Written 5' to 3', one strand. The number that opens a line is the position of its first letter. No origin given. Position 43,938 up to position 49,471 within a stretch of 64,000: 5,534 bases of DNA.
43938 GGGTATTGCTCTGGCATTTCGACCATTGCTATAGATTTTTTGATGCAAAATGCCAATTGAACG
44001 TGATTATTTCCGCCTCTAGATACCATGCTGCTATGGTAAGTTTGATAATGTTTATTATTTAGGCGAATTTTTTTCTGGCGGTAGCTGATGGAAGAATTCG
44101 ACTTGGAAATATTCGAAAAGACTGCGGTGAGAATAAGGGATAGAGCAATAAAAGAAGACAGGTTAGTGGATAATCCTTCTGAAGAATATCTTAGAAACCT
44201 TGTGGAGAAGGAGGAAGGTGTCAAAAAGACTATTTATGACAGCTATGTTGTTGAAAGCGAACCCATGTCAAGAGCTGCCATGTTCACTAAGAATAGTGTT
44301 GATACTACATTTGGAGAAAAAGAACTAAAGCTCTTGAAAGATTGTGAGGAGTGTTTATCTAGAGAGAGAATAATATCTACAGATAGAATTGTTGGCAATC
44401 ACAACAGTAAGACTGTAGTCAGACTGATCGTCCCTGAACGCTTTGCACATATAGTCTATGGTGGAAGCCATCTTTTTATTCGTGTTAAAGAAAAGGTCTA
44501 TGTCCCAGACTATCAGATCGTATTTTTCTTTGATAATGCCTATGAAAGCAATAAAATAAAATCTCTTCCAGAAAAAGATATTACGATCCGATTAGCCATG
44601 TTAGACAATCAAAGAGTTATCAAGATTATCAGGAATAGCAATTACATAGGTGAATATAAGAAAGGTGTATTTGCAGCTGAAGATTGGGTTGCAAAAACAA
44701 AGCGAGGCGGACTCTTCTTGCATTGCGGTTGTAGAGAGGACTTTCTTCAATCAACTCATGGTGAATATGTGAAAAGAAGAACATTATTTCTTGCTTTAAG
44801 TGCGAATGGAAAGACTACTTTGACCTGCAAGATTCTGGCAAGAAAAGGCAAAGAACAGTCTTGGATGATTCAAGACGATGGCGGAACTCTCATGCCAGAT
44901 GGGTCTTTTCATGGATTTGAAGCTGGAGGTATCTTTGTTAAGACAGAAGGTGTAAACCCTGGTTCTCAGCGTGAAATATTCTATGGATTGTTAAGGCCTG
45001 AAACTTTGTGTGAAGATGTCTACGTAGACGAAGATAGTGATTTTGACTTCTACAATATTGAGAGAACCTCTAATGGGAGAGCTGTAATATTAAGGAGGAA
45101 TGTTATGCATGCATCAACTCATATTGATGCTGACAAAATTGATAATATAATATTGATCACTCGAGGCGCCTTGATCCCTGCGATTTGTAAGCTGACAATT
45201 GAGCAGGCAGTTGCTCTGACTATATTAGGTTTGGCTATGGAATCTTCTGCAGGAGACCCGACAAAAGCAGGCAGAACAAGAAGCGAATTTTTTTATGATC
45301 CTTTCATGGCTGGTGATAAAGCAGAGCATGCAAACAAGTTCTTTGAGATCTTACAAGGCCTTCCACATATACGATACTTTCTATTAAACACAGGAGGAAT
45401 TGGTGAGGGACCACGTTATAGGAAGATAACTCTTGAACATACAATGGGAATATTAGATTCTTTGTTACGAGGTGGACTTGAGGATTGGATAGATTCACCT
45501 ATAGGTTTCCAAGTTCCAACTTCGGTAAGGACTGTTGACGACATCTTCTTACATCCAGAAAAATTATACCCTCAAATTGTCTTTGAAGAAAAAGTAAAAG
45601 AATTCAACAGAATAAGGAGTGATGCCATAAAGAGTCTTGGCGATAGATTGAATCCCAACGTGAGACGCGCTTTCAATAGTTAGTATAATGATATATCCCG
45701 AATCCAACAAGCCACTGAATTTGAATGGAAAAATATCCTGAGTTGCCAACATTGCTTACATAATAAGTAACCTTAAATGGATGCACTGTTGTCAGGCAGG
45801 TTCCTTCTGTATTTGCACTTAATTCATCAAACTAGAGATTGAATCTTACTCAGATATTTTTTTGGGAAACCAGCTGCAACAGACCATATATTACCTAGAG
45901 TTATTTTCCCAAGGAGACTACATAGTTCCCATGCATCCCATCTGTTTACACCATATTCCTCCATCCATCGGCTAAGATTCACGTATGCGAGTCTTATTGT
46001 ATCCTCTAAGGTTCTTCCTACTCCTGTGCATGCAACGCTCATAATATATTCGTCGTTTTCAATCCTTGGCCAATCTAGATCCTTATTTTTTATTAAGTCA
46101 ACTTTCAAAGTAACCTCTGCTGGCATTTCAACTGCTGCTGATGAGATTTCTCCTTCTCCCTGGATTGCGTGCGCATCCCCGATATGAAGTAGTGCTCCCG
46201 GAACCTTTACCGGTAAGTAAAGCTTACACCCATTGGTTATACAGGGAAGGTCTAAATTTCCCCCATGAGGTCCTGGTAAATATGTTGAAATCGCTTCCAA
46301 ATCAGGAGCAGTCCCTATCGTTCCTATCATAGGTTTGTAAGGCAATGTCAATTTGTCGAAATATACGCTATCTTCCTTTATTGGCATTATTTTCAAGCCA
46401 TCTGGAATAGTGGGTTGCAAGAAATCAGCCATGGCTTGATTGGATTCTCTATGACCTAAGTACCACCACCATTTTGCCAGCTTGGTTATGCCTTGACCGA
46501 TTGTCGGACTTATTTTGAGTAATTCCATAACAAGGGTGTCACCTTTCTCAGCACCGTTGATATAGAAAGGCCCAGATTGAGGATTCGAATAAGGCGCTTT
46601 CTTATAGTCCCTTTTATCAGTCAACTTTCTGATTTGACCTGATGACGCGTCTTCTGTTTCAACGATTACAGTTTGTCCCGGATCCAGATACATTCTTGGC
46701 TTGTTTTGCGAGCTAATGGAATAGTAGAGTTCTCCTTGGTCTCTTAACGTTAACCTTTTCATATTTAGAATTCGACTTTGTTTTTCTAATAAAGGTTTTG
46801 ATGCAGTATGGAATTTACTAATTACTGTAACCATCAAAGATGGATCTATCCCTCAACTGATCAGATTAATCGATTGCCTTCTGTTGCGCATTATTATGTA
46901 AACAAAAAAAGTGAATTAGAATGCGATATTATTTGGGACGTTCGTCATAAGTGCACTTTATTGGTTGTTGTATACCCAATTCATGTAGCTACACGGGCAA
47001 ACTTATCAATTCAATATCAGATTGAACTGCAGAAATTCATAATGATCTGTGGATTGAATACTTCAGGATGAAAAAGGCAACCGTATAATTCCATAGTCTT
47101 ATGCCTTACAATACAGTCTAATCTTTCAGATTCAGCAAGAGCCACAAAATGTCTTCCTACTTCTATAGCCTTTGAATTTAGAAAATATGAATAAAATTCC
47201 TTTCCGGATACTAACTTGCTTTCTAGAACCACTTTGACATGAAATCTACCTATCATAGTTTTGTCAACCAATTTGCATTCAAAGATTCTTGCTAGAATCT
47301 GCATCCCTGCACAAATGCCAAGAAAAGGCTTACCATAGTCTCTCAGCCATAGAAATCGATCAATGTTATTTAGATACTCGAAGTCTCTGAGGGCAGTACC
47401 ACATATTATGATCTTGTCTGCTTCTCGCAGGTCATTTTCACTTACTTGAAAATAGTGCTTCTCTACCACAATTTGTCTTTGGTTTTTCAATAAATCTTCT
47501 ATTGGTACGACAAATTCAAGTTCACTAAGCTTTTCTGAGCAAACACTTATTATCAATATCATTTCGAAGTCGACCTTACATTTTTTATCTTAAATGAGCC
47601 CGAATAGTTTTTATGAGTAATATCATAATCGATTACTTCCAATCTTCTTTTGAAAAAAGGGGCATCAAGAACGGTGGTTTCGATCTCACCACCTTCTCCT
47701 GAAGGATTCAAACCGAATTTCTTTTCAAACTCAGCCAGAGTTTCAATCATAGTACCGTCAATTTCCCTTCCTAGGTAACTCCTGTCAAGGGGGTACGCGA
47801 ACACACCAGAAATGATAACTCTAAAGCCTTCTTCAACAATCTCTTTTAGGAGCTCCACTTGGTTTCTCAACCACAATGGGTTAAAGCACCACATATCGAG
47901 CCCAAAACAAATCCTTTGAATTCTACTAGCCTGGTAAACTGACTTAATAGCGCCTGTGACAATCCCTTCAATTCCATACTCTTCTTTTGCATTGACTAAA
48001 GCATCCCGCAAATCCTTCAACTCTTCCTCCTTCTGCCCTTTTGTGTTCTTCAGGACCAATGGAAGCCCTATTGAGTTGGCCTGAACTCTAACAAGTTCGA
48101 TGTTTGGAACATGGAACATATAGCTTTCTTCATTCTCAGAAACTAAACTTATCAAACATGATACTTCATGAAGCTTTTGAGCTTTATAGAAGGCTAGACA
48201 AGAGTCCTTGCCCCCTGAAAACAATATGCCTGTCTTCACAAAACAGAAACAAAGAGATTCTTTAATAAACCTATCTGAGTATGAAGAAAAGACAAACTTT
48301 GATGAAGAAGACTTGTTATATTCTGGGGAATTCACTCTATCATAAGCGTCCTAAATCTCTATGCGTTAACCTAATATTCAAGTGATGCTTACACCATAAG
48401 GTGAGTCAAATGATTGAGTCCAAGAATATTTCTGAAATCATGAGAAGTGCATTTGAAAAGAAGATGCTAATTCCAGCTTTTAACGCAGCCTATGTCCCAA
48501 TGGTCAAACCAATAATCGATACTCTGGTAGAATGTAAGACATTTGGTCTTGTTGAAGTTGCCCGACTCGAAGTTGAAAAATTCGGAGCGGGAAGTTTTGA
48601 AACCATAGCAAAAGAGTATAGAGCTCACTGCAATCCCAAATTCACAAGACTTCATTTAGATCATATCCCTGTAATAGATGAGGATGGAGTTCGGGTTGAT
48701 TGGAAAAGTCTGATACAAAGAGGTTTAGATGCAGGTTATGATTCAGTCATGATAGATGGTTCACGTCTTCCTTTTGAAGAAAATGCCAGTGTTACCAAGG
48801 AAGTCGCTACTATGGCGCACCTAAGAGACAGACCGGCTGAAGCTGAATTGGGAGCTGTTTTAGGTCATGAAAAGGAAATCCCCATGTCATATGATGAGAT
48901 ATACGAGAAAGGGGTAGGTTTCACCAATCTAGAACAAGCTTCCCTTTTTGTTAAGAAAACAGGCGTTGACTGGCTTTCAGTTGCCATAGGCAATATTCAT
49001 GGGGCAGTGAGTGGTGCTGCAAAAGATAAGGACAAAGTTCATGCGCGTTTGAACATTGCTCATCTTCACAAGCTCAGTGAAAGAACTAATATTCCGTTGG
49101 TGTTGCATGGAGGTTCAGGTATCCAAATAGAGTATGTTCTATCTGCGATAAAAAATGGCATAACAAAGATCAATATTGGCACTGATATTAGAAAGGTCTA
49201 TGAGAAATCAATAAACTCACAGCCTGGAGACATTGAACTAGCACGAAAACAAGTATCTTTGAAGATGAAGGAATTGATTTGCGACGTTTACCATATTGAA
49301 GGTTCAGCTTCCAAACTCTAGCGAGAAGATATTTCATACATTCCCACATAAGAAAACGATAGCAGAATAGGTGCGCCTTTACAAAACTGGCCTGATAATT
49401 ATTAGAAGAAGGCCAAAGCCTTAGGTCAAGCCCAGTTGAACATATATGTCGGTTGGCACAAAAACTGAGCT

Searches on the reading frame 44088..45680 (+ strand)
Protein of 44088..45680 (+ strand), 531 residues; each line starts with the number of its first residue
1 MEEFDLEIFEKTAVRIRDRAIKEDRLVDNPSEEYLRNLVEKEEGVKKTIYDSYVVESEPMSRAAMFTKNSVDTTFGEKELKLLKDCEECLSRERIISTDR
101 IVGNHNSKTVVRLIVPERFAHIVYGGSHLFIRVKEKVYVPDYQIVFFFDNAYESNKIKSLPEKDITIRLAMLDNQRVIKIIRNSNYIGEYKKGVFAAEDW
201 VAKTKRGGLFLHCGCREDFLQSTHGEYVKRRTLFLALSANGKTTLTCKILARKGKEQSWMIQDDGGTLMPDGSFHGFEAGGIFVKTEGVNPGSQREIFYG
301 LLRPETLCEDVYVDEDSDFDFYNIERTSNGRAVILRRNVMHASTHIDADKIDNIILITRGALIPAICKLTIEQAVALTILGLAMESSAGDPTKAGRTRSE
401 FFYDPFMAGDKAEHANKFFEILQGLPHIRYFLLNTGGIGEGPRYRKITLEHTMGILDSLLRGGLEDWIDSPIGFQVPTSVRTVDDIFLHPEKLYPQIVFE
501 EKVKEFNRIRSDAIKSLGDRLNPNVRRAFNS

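Call 27: search_protein_families(library=ncbifam, proteins=[window:44088-45680:+], max_evalue=0.00001)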
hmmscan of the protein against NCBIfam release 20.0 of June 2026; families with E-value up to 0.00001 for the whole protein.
window:44088-45680:+ (531 aa): 6 families
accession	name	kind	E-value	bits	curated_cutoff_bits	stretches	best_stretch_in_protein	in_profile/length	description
NF006821.0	PRK09344.1-3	subfamily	3.2e-107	359.3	369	1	8-518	3-511/525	phosphoenolpyruvate carboxykinase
NF006820.0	PRK09344.1-2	subfamily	5.2e-31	107.9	636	1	50-526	60-522/529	phosphoenolpyruvate carboxykinase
NF006819.0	PRK09344.1-1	subfamily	5.3e-27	94.9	745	1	51-506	68-511/538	phosphoenolpyruvate carboxykinase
NF006822.0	PRK09344.1-4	equivalog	2.2e-26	92.5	806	1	50-528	64-528/537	phosphoenolpyruvate carboxykinase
TIGR00224.1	pckA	equivalog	1.6e-24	86.7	590.05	1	51-508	62-508/532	phosphoenolpyruvate carboxykinase (ATP)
NF006823.0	PRK09344.1-5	equivalog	1.3e-17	63.6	815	1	50-504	48-487/513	phosphoenolpyruvate carboxykinase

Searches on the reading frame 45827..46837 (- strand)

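Call 84: search_protein_families(library=pfam, proteins=[window:45827-46837:-], max_evalue=0.0001)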
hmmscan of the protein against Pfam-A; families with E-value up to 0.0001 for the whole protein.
window:45827-46837:- (336 aa): 1 family
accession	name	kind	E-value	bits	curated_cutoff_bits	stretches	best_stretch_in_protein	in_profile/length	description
PF03069.20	FmdA_AmdA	-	1e-32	114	27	2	182-252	200-271/373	Acetamidase/Formamidase family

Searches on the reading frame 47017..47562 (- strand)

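Call 84: search_protein_families(library=pfam, proteins=[window:47017-47562:-], max_evalue=0.0001)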
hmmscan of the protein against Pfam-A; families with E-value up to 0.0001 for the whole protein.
window:47017-47562:- (181 aa): 2 families
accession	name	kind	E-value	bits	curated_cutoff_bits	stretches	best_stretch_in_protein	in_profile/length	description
PF00117.34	GATase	-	1.6e-12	47.9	22.8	1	24-168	17-173/190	Glutamine amidotransferase class-I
PF07685.20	GATase_3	-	3.3e-06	27.3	27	1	32-120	24-125/196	CobB/CobQ-like glutamine amidotransferase domain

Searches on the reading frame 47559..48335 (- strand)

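Call 84: search_protein_families(library=pfam, proteins=[window:47559-48335:-], max_evalue=0.0001)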
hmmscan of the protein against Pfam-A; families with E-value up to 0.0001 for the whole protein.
window:47559-48335:- (258 aa): 1 family
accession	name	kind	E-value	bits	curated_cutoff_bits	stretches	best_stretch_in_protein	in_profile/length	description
PF01902.24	Diphthami_syn_2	-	1.8e-71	240.6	23.2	1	34-254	2-218/219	Diphthamide synthase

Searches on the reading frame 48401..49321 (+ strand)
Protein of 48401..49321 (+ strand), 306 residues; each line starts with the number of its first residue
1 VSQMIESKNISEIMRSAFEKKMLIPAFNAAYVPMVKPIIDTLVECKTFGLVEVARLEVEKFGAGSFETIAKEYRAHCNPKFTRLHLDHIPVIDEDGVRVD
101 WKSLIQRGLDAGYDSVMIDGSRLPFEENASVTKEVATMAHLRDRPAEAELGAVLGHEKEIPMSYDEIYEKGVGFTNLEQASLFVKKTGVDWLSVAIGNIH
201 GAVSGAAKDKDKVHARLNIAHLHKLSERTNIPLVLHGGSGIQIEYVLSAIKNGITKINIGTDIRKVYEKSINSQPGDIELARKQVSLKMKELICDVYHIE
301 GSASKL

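Call 84: search_protein_families(library=pfam, proteins=[window:48401-49321:+], max_evalue=0.0001)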
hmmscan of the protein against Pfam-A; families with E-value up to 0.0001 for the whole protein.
window:48401-49321:+ (306 aa): 1 family
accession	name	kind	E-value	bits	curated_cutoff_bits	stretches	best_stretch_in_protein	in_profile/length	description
PF01116.26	F_bP_aldolase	-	4.9e-57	194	25.5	1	9-303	2-275/277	Fructose-bisphosphate aldolase class-II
